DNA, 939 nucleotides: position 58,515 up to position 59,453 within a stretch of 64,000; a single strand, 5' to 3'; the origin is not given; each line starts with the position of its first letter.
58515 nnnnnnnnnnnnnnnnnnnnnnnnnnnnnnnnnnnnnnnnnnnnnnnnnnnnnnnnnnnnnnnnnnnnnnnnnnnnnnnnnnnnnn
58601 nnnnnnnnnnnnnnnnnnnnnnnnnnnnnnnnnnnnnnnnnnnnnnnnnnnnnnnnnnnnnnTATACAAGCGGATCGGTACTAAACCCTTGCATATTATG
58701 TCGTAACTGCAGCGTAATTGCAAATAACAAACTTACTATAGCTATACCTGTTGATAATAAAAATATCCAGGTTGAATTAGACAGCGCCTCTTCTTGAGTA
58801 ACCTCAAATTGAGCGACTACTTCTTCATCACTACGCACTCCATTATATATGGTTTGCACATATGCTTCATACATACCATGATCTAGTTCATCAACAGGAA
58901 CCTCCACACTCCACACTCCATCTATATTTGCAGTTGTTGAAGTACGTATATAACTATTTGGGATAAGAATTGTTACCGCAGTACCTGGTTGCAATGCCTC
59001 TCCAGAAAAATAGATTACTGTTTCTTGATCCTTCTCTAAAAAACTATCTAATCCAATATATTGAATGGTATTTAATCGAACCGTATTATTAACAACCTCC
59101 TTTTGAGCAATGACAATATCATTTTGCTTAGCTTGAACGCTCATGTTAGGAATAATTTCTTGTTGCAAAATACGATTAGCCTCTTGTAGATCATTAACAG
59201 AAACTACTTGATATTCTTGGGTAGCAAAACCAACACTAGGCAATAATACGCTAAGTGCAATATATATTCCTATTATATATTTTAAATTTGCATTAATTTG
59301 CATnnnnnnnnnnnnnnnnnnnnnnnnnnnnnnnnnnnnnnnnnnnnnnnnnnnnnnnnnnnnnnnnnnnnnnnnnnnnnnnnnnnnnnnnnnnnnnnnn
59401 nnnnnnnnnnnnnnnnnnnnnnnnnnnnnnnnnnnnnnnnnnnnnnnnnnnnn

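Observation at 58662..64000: Shared novel-looking C-terminal sorting/anchor module on a giant surface protein and its small neighbour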

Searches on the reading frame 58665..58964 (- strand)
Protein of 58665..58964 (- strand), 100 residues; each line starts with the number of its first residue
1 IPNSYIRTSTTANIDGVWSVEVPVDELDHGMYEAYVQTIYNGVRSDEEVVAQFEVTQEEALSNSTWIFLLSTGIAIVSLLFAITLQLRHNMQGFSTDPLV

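Call 7: search_protein_families(library=ncbifam, proteins=[window:58665-58964:-], max_evalue=1)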
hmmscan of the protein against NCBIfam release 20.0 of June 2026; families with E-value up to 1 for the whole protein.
window:58665-58964:- (100 aa): 1 family
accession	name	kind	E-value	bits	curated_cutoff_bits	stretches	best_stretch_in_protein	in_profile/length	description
TIGR04216.1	halo_surf_glyco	exception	0.066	11.4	400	1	10-62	670-722/784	HVO_2072 family ArtA-dependent S-layer glycoprotein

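Call 8: search_protein_families(library=pfam, proteins=[window:58665-58964:-], max_evalue=1)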
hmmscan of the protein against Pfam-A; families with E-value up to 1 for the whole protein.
window:58665-58964:- (100 aa): 0 families

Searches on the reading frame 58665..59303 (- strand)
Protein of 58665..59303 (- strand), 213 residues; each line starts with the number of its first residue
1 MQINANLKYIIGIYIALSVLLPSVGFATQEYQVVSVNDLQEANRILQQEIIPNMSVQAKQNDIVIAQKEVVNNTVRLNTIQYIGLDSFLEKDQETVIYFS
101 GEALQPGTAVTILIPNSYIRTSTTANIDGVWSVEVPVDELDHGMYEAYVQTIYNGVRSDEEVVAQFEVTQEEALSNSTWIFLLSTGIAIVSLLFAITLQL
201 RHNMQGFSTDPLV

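Call 7: search_protein_families(library=ncbifam, proteins=[window:58665-59303:-], max_evalue=1)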
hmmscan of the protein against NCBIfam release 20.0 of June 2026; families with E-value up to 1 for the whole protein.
window:58665-59303:- (213 aa): 2 families
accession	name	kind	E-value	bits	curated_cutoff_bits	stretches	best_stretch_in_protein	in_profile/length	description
NF033510.3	Ca_tandemer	repeat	1.1e-05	25.7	50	1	82-146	17-83/96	Ca2+-stabilized repeat-containing adhesin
NF010945.0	PRK14365.1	equivalog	0.075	12.6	273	1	29-151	30-142/197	Maf-like protein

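Call 8: search_protein_families(library=pfam, proteins=[window:58665-59303:-], max_evalue=1)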
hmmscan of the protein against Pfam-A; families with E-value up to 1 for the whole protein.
window:58665-59303:- (213 aa): 1 family
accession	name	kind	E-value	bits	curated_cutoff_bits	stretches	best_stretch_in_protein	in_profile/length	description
PF19077.6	Big_13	-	0.18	12.8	27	1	107-161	38-93/102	Bacterial Ig-like domain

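Call 10: find_homologous_proteins(query=window:58665-59303:-, max_evalue=0.01)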
Query window:58665-59303:- (213 aa): 5 proteins with E <= 0.01 among 284 candidates.
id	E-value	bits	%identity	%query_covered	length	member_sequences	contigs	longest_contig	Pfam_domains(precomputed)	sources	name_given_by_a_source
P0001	1.3e-129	447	100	100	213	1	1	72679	-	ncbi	-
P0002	1.3e-55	206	49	100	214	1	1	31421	-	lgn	-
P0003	1.9e-52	196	52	83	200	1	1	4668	-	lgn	-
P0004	3.6e-50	188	52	83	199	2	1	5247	-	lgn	-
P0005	1.9e-43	166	53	78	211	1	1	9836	-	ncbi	-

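Call 12: find_encoding_contigs(protein=P0001, flank=10000, max_places=4)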
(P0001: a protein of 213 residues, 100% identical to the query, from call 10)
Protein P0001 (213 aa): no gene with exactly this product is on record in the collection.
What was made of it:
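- Tried and rejected: The exact look-up of P0001 found no contig (call 12).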

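Call 13: find_encoding_contigs(protein=P0002, flank=10000, max_places=3)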
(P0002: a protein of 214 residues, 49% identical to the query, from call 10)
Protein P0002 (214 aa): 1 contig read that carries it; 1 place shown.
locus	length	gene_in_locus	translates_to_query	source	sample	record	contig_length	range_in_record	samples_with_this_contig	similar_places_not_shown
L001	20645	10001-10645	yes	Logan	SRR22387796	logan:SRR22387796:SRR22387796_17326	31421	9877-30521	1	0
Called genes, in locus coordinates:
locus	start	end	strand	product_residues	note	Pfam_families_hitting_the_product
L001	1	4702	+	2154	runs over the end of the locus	PF10102:DUF2341, PF13385:Laminin_G_3, PF25788:Ig_Rha78A_N, PF17803:Cadherin_4 (weak), PF17892:Cadherin_5, PF17963:Big_9, PF02010:REJ (weak), PF17963:Big_9 (weak)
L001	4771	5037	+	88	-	-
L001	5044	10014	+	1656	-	PF05048:NosD (weak), PF13229:Beta_helix, PF05048:NosD (weak), PF13229:Beta_helix (weak), PF00041:fn3 (faint), PF16656:Pur_ac_phosph_N, PF18884:TSP3_bac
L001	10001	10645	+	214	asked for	-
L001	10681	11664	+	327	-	PF00579:tRNA-synt_1b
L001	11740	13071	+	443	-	PF26299:MurL_N, PF26298:MurL_epimerase_C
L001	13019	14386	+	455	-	PF08245:Mur_ligase_M, PF02875:Mur_ligase_C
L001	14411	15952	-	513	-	PF01676:Metalloenzyme, PF06415:iPGM_N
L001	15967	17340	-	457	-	PF02878:PGM_PMM_I, PF02879:PGM_PMM_II, PF02880:PGM_PMM_III, PF00408:PGM_PMM_IV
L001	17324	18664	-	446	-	-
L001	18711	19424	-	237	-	PF01209:Ubie_methyltran, PF13489:Methyltransf_23, PF02353:CMAS (weak), PF07021:MetW, PF13847:Methyltransf_31, PF08241:Methyltransf_11, PF08242:Methyltransf_12, PF13649:Methyltransf_25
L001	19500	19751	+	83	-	-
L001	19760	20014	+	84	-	-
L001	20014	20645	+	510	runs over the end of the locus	?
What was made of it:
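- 59293..64000 (-): Giant surface-protein gene, 3' part (1,568 codons plus stop in the window). The full protein, P0007, is 1,929 aa and its first 361 codons lie beyond the window end. The orthologue in L001 carries NosD/Beta_helix hits (call 13).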

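Call 14: find_encoding_contigs(protein=P0005, flank=10000, max_places=3)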
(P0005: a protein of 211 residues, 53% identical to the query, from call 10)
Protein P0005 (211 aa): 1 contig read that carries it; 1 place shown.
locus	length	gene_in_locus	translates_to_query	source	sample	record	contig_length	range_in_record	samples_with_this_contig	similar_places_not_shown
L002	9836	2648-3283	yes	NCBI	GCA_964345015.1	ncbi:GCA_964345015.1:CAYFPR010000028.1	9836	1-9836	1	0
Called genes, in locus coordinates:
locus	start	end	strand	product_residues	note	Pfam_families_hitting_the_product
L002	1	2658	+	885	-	?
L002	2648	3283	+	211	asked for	-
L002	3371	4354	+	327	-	PF00579:tRNA-synt_1b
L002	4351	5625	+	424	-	PF21799:MurD-like_N, PF08245:Mur_ligase_M, PF02875:Mur_ligase_C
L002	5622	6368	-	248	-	PF01177:Asp_Glu_race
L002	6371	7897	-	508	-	PF01676:Metalloenzyme, PF06415:iPGM_N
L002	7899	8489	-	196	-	PF02880:PGM_PMM_III, PF00408:PGM_PMM_IV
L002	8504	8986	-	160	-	-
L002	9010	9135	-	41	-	-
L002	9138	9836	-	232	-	?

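Call 47: search_protein_families(library=pfam, proteins=[L001:4771-5037:+], max_evalue=0.01)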
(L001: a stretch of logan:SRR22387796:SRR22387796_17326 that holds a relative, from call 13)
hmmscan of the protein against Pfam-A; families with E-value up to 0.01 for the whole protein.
L001:4771-5037:+ (88 aa): 0 families

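Call 48: predict_structure(alignment_id=A4)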
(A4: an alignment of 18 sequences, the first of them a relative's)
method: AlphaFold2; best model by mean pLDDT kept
length: 213 residues; sequences in the alignment: 18
mean_pLDDT: 85.9   pTM: 0.68
mean pLDDT of the five models: 85.9, 85.9, 84.2, 83.9, 82.4
residues with pLDDT >= 90: 117; 70-90: 64; 50-70: 29; < 50: 3
segments of 3 or more residues with pLDDT < 50: none
pLDDT, mean of each block of 10 residues (from residue 1): 77 89 64 83 95 91 76 62 74 85 96 96 97 93 93 95 89 85 97 97 79 58
secondary structure, 60 per line:
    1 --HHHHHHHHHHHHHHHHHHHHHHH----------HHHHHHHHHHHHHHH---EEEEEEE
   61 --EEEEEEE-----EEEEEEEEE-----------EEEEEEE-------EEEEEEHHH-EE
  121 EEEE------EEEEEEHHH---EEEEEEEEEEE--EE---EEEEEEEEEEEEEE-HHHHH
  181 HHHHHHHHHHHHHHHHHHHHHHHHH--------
elements in order: H3-25 H36-50 E54-60 E63-69 E75-83 E95-101 E109-114 E119-124 E131-136 E143-153 E161-174 H176-205
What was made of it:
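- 58785..59021 (-): Ig-like domain of the small protein (residues 95-173). AF2 pLDDT 93-97 (call 48).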

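Call 50: fold_search(model_id=the predicted structure, library=pdb)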
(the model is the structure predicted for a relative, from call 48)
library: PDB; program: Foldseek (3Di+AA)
matches with E <= 10: 1666; with E <= 0.001: 3
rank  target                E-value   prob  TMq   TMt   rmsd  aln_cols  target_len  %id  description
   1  3gqq_F                6.8e-04  0.98  0.29  0.34  10.3       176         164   10  Crystal structure of the human retinal protein 4 (unc-119 homolog A). Northeast Structural Genomics Consortium target  (released 2009-04-07)
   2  5t4x                  8.2e-04  0.99  0.33  0.42   7.2       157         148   11  CRYSTAL STRUCTURE OF PDE6D IN APO-STATE (released 2018-01-10)
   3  7ok7_K                9.7e-04  0.97  0.29  0.35   9.1       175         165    8  Crystal structure of the UNC119B ARL3 complex (released 2021-06-09)
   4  5ml6                  1.0e-03  0.99  0.31  0.42   7.0       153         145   10  The crystal structure of PDE6D in complex to inhibitor-8 (released 2017-02-01)
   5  5gni_B                1.6e-03  0.99  0.30  0.32  17.5       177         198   13  The crystal structure of PECAM-1 IgL1-2 trans-homophilic dimer (released 2016-12-21)
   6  4zmh_B                2.0e-03  0.96  0.25  0.08   7.2       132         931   13  Crystal structure of a five-domain GH115 alpha-Glucuronidase from the Marine Bacterium Saccharophagus degradans 2-40T (released 2016-05-04)
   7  5tb5_D                2.1e-03  0.98  0.31  0.41   8.3       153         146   10  Crystal structure of full-length farnesylated and methylated KRAS4b in complex with PDE-delta (crystal form I - with p (released 2016-11-02)
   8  5x74                  2.2e-03  0.98  0.33  0.42   7.1       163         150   11  The crystal Structure PDE delta in complex with compound (R, R)-1g (released 2017-10-04)
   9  4jvf                  2.2e-03  0.98  0.29  0.39   6.6       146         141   10  The Crystal structure of PDE6D in complex with the inhibitor (s)-5 (released 2013-05-22)
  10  4gok_C                2.2e-03  0.93  0.28  0.34   8.2       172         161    9  The Crystal structure of Arl2GppNHp in complex with UNC119a (released 2012-09-19)
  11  5x72                  2.3e-03  0.99  0.34  0.44   6.8       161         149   10  The crystal Structure PDE delta in complex with (rac)-p9 (released 2017-10-04)
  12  5ml2                  2.3e-03  0.98  0.32  0.42   6.9       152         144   10  The crystal structure of PDE6D in complex with inhibitor-3 (released 2017-02-01)
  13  4kdv                  2.5e-03  1.00  0.25  0.45   4.0        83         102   24  Crystal structure of a bacterial immunoglobulin-like domain from the M. primoryensis ice-binding adhesin (released 2013-10-02)
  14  4jvb                  2.6e-03  0.94  0.30  0.39   7.1       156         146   10  Crystal structure of PDE6D in complex with the inhibitor rac-2 (released 2013-05-22)
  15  7q9q                  2.8e-03  0.97  0.31  0.40   6.9       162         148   10  Crystal structure of PDE6D Geranylgeranylated cystein complex (released 2022-01-19)
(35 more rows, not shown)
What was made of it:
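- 58785..59021 (-): Foldseek match to 4kdv, the MpIBP BIg domain: 24% identity, rmsd 4.0, probability 1.00 (call 50).
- On Bacterial Ig-like domain (Pfam Big_13 PF19077; NCBIfam Ca_tandemer NF033510): Foldseek match to the BIg domain 4kdv (call 50).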

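Call 59: list_cluster_members(proteins=[P0001, P0007, P0005, P0043, P0038, P0033, P0031, P0053, P0072, P0015])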
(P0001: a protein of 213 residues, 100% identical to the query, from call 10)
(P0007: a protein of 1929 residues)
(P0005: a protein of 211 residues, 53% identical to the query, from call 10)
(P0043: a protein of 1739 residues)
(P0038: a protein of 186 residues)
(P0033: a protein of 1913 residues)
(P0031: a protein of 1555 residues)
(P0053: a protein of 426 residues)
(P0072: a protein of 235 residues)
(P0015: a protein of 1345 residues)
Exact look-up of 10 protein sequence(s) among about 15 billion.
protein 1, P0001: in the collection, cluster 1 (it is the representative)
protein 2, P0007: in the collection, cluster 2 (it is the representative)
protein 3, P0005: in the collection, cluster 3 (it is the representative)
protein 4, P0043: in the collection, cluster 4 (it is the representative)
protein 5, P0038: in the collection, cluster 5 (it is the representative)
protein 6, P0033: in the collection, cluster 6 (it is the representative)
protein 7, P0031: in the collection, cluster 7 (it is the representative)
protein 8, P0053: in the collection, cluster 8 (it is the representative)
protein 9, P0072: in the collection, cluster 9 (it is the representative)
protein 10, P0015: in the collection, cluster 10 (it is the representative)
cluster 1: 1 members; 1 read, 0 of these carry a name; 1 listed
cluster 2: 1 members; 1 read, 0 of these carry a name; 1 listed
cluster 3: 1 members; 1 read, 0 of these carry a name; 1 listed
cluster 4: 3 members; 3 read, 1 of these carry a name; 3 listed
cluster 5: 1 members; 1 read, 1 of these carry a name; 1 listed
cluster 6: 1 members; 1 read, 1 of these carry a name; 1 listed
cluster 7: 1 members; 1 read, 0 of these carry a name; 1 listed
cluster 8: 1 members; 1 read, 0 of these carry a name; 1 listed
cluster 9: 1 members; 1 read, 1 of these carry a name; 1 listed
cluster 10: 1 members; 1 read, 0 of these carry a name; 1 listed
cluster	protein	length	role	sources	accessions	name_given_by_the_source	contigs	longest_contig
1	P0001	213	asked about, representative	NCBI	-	-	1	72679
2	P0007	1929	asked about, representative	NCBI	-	-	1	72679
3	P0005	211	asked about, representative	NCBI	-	-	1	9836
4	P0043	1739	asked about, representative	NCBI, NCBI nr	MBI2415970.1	MAG: right-handed parallel beta-helix repeat-containing protein [Candidatus ... | right-handed parallel beta-helix repeat-containing protein [Candidatus Kerfeldbacteria ...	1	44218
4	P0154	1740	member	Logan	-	-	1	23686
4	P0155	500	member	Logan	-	-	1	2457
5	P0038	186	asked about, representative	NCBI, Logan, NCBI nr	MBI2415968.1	MAG: hypothetical protein HYV33_04915 [Candidatus Kerfeldbacteria bacterium] | hypothetical protein [Candidatus Kerfeldbacteria bacterium]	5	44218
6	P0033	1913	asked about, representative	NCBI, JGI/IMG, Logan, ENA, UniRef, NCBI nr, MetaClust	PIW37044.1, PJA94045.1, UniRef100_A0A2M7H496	MAG: hypothetical protein COW24_02150 [Candidatus Kerfeldbacteria bacterium ... | Right handed beta helix domain-containing protein n=1 Tax=Candidatus Kerfeldbacteria ... | \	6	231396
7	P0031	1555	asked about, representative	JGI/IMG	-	-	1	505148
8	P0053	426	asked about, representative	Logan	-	-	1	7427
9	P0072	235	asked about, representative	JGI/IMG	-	hypothetical protein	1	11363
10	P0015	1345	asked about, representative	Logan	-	-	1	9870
